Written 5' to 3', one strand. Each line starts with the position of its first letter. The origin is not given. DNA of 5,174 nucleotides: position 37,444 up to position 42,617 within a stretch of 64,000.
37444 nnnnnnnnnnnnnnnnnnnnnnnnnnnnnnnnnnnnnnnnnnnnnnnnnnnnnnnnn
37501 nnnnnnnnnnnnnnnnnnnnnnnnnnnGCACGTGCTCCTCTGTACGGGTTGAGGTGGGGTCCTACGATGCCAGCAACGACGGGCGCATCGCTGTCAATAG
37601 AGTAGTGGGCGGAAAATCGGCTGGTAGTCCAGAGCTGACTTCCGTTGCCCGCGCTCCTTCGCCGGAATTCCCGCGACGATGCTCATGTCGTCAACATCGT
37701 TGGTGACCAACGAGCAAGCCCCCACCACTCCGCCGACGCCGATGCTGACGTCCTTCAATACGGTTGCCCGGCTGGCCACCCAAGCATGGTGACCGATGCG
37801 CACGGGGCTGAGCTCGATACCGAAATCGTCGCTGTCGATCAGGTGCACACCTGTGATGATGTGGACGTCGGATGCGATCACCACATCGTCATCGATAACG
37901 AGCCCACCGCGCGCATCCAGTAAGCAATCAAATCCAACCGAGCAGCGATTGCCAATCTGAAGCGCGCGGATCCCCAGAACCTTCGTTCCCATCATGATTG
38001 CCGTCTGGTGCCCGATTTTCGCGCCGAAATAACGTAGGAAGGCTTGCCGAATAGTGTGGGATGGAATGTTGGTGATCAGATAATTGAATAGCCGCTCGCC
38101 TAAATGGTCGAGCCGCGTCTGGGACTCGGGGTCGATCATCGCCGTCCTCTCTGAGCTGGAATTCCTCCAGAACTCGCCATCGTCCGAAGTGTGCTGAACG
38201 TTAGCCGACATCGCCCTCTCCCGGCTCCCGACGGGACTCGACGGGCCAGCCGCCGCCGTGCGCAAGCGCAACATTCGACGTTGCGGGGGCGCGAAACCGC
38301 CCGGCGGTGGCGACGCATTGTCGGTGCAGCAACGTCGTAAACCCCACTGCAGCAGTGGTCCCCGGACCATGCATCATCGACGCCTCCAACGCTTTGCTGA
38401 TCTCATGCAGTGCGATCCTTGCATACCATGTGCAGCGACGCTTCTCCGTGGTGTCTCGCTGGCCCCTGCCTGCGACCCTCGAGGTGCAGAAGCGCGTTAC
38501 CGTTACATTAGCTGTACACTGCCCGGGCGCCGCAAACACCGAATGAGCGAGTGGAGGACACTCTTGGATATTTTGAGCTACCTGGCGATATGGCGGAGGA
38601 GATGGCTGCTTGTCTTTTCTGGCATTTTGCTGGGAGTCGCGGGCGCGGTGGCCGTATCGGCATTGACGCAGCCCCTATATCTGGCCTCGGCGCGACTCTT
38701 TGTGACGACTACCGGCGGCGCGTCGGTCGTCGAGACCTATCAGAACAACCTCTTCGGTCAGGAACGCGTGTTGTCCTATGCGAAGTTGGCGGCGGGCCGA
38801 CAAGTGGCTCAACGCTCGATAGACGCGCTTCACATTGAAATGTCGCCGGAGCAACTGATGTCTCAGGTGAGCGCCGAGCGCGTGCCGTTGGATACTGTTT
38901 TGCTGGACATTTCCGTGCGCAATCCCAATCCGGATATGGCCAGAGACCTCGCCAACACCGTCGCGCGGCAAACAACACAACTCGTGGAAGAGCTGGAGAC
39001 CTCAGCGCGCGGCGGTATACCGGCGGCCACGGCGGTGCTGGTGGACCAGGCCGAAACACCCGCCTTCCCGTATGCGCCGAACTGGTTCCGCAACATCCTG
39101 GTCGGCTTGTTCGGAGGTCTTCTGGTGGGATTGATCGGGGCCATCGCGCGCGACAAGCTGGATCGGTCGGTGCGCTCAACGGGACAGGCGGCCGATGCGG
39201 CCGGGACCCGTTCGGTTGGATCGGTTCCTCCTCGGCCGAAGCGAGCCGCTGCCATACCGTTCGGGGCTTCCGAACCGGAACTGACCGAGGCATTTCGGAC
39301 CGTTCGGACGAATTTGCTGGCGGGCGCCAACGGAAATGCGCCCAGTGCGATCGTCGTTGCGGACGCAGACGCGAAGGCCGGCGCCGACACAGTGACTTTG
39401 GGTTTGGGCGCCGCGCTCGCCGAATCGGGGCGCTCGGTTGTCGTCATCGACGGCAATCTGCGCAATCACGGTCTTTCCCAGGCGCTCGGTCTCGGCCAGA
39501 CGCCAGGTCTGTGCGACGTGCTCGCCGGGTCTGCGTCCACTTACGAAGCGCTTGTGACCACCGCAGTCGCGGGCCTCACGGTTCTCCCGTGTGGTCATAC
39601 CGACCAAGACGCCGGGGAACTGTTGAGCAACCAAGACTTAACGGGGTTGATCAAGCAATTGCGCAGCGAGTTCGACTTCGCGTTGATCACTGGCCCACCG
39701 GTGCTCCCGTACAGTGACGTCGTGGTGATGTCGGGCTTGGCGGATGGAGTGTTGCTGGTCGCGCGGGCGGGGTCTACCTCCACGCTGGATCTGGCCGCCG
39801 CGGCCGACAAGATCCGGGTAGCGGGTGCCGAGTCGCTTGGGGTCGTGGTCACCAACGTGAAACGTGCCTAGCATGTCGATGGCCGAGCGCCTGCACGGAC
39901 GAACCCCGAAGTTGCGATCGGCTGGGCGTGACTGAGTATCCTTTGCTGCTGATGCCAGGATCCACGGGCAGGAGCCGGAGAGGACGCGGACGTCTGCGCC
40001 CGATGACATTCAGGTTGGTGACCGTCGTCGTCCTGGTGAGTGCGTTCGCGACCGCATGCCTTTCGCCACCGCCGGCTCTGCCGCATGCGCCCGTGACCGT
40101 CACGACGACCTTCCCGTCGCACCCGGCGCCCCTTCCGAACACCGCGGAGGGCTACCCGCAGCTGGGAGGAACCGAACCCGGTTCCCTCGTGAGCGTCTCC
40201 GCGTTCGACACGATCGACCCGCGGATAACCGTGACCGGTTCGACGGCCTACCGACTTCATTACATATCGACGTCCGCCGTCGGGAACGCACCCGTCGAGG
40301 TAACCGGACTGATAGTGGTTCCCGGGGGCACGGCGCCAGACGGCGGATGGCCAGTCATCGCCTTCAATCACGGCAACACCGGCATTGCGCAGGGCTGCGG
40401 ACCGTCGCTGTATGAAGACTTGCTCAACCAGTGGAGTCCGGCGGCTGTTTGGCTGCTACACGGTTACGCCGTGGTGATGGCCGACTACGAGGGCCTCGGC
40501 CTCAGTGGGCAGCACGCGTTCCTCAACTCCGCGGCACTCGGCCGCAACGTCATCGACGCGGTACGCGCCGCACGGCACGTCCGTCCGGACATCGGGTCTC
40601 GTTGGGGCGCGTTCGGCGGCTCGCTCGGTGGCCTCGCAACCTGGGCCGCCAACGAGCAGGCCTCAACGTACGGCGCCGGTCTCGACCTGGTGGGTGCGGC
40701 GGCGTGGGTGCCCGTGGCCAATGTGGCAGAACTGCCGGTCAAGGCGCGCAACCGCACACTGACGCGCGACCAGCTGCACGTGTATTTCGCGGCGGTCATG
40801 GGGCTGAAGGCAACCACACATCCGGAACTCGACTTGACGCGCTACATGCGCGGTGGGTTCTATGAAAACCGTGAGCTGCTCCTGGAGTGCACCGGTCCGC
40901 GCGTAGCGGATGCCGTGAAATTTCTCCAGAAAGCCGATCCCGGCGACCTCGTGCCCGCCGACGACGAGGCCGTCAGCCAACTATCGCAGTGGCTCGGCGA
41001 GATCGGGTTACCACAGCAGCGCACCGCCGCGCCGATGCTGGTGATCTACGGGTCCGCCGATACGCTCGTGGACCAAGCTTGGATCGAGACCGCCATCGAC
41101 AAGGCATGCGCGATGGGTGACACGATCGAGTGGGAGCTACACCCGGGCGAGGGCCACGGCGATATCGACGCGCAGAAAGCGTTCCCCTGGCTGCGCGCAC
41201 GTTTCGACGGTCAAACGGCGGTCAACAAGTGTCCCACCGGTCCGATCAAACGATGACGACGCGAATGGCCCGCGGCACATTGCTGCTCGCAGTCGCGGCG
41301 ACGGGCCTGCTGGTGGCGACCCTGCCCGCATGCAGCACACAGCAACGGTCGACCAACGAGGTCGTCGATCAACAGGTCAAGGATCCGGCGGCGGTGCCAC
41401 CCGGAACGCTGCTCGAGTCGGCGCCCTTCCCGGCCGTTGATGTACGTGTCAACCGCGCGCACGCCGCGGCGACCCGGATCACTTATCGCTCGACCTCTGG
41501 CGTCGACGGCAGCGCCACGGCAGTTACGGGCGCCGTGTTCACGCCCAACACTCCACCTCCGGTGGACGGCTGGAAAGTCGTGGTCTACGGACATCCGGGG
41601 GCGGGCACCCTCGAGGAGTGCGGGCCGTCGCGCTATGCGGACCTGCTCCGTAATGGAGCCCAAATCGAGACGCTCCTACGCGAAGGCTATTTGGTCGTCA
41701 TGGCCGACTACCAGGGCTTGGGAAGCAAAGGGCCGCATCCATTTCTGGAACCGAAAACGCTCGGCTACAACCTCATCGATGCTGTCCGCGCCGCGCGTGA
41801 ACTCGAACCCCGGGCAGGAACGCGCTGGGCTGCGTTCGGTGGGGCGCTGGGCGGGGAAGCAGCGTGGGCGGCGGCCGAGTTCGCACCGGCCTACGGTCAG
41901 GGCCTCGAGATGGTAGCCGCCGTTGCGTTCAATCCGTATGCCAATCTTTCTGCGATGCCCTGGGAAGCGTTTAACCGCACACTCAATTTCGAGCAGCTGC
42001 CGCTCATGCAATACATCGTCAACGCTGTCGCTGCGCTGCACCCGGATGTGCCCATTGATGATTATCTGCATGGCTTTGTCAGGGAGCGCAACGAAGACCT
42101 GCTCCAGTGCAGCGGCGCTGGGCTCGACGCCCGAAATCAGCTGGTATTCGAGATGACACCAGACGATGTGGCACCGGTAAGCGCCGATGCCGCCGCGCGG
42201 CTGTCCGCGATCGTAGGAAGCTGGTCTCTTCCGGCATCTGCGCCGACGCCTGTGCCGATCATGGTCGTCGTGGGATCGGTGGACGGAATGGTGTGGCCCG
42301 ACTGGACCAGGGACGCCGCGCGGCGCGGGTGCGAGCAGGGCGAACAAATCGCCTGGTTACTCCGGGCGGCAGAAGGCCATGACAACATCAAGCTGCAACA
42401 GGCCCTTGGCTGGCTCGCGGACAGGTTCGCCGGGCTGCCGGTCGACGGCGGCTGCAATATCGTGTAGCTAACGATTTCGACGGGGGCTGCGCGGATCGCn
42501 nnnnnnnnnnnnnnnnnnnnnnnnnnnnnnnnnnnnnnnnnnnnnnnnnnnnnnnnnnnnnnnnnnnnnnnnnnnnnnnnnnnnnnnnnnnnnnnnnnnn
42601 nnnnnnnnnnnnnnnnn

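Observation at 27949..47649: Complete Wzx/Wzy-type decorated surface-polysaccharide island in a mycobacterium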

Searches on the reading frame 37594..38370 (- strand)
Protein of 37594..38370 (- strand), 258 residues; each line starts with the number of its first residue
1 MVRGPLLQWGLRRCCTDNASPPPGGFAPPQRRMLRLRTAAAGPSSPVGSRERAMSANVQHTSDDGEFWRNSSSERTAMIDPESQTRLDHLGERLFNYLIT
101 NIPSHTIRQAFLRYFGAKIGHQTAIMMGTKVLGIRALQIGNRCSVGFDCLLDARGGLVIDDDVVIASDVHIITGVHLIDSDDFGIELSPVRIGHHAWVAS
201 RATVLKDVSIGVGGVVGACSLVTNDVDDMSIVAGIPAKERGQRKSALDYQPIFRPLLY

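Call 4: search_protein_families(library=pfam, proteins=[window:37594-38370:-])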
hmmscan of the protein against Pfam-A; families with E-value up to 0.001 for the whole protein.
window:37594-38370:- (258 aa): 1 family
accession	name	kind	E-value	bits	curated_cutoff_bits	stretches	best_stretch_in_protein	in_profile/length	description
PF00132.30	Hexapep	-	3.5e-06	26.9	27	0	190-224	2-36/36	Bacterial transferase hexapeptide (six repeats)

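Call 6: search_protein_families(library=ncbifam, proteins=[window:37594-38370:-], max_evalue=0.01)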
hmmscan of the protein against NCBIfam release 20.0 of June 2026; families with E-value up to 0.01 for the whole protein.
window:37594-38370:- (258 aa): 31 families (the best 25 are shown)
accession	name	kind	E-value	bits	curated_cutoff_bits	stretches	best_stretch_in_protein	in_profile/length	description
NF007797.0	PRK10502.1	subfamily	5.7e-29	101.1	192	1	102-244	38-180/183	WcaF family extracellular polysaccharide biosynthesis acetyltransferase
NF038307.1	EPS_acetyl_HpsU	equivalog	5e-20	71.8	305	1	99-243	34-178/178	hormogonium polysaccharide biosynthesis acetyltransferase HpsU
TIGR04008.1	WcaF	equivalog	2.2e-18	66.8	326.3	1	108-238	43-173/180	colanic acid biosynthesis acetyltransferase WcaF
NF007499.0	PRK10092.1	equivalog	7.1e-16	58.5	314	1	96-238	34-178/183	maltose O-acetyltransferase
TIGR03532.1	DapD_Ac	equivalog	3.1e-13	49.9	231.75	2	188-238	159-209/231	2,3,4,5-tetrahydropyridine-2,6-dicarboxylate N-acetyltransferase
NF007240.0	PRK09677.1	equivalog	4.3e-12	45.9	243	1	159-238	88-179/192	putative lipopolysaccharide biosynthesis O-acetyl transferase WbbJ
NF041874.1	EPS_EpsC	equivalog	5.7e-12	45.7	150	1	143-240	68-164/168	serine O-acetyltransferase EpsC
TIGR03308.1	phn_thr-fam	hypoth_equivalog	3.6e-11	43.3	201.65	1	189-240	108-159/204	phosphonate metabolim protein, transferase hexapeptide repeat family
TIGR03570.1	NeuD_NnaD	subfamily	1e-10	41.6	160.8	1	138-238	113-202/202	NeuD/PglB/VioB family sugar acetyltransferase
TIGR01172.1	cysE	equivalog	2.4e-10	40.7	210.65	1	134-238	59-162/162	serine O-acetyltransferase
NF008349.0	PRK11132.1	equivalog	4e-10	39.2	397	1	124-245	129-249/273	serine O-acetyltransferase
NF007076.0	PRK09527.1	equivalog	3.3e-09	36.4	347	1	106-238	45-180/203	galactoside O-acetyltransferase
NF058585.1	HptprglPActTf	PfamEq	5.8e-09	35.7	300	1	137-239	56-156/172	heptaprenylglyceryl phosphate O-acetyltransferase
NF033468.1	stregram_VatI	exception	5.9e-09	36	415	1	191-246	114-169/208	streptogramin A O-acetyltransferase Vat(I)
NF000490.1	chloram_CatB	equivalog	6.7e-09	35.4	350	1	190-245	111-166/210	type B chloramphenicol O-acetyltransferase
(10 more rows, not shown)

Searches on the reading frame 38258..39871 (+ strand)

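Call 5: search_protein_families(library=pfam, proteins=[window:38258-39871:+])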
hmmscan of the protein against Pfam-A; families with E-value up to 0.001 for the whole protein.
window:38258-39871:+ (537 aa): 2 families
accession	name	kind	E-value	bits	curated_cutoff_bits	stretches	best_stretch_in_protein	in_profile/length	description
PF02706.20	Wzz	-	3.3e-05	24.6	25.5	1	106-169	6-68/91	Chain length determinant protein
PF13614.12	AAA_31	-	6.6e-05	23.4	27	1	373-506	12-151/177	AAA domain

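Call 6: search_protein_families(library=ncbifam, proteins=[window:38258-39871:+], max_evalue=0.01)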
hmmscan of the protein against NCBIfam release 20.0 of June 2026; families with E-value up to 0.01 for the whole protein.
window:38258-39871:+ (537 aa): 14 families
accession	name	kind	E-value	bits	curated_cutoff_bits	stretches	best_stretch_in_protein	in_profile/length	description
TIGR01005.1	eps_transp_fam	subfamily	6.3e-29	100.7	411.7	1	339-532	521-716/754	exopolysaccharide transport protein family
TIGR03018.1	pepcterm_TyrKin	hypoth_equivalog_domain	2.4e-28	98.9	230.65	1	339-530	8-205/207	XrtA-associated tyrosine autokinase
TIGR01007.1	eps_fam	subfamily_domain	4.6e-27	94.9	108.05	1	344-535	1-191/204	polysaccharide biosynthesis tyrosine autokinase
NF007350.0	PRK09841.1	equivalog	1.2e-22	79.9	1248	1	331-534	497-703/726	tyrosine-protein kinase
TIGR03029.1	EpsG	equivalog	2.4e-22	79.4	313.8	1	342-532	83-273/274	chain length determinant protein tyrosine kinase EpsG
NF008568.0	PRK11519.1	equivalog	1.5e-20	73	1068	1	343-535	507-699/720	tyrosine-protein kinase Wzc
TIGR01006.1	polys_exp_MPA1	subfamily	4.5e-18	65.5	296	1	102-324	7-222/226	CspC family polysaccharide chain length determinant protein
TIGR01969.1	minD_arch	subfamily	1.8e-13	50.3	201.75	1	365-535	3-171/251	cell division ATPase MinD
TIGR01968.1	minD_bact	equivalog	5.3e-10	39.1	212.9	1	364-483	3-123/261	septum site-determining protein MinD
TIGR03007.1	pepcterm_ChnLen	equivalog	1e-06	27.3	278.85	1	262-324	399-461/498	XrtA system polysaccharide chain length determinant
TIGR03371.1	cellulose_yhjQ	equivalog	0.00085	18.9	157.85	1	374-532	13-176/246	cellulose biosynthesis protein BcsQ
TIGR03017.1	EpsF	equivalog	0.0026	16.6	422.75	0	261-310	381-430/444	chain length determinant protein EpsF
NF041546.1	ParA_partition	equivalog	0.0091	15.6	180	0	458-523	63-124/203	ParA family partition ATPase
NF003456.0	PRK05057.1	equivalog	0.0098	15.8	195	0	147-237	75-168/173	shikimate kinase AroK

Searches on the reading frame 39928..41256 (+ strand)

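Call 5: search_protein_families(library=pfam, proteins=[window:39928-41256:+])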
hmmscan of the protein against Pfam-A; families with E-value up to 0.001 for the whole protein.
window:39928-41256:+ (442 aa): 3 families
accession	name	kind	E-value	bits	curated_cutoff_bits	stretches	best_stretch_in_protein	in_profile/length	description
PF03583.20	LIP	-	2.2e-16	60.5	23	1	176-433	23-285/286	Secretory lipase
PF00326.27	Peptidase_S9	-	2.6e-07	30.8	22.6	1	175-273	9-114/213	Prolyl oligopeptidase family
PF12146.15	Hydrolase_4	-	1.1e-06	28.6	27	1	177-393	29-217/239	Serine aminopeptidase, S33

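Call 44: search_protein_families(library=ncbifam, proteins=[window:39928-41256:+], max_evalue=0.01)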
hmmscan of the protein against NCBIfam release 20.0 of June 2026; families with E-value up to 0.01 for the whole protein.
window:39928-41256:+ (442 aa): 0 families

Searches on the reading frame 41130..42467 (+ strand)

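Call 5: search_protein_families(library=pfam, proteins=[window:41130-42467:+])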
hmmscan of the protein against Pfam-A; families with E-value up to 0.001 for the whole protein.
window:41130-42467:+ (445 aa): 1 family
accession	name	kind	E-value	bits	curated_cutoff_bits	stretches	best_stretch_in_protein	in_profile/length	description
PF03583.20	LIP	-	6.2e-16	59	23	1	179-438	19-283/286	Secretory lipase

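Call 44: search_protein_families(library=ncbifam, proteins=[window:41130-42467:+], max_evalue=0.01)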
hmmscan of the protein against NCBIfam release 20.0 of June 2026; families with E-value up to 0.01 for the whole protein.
window:41130-42467:+ (445 aa): 0 families
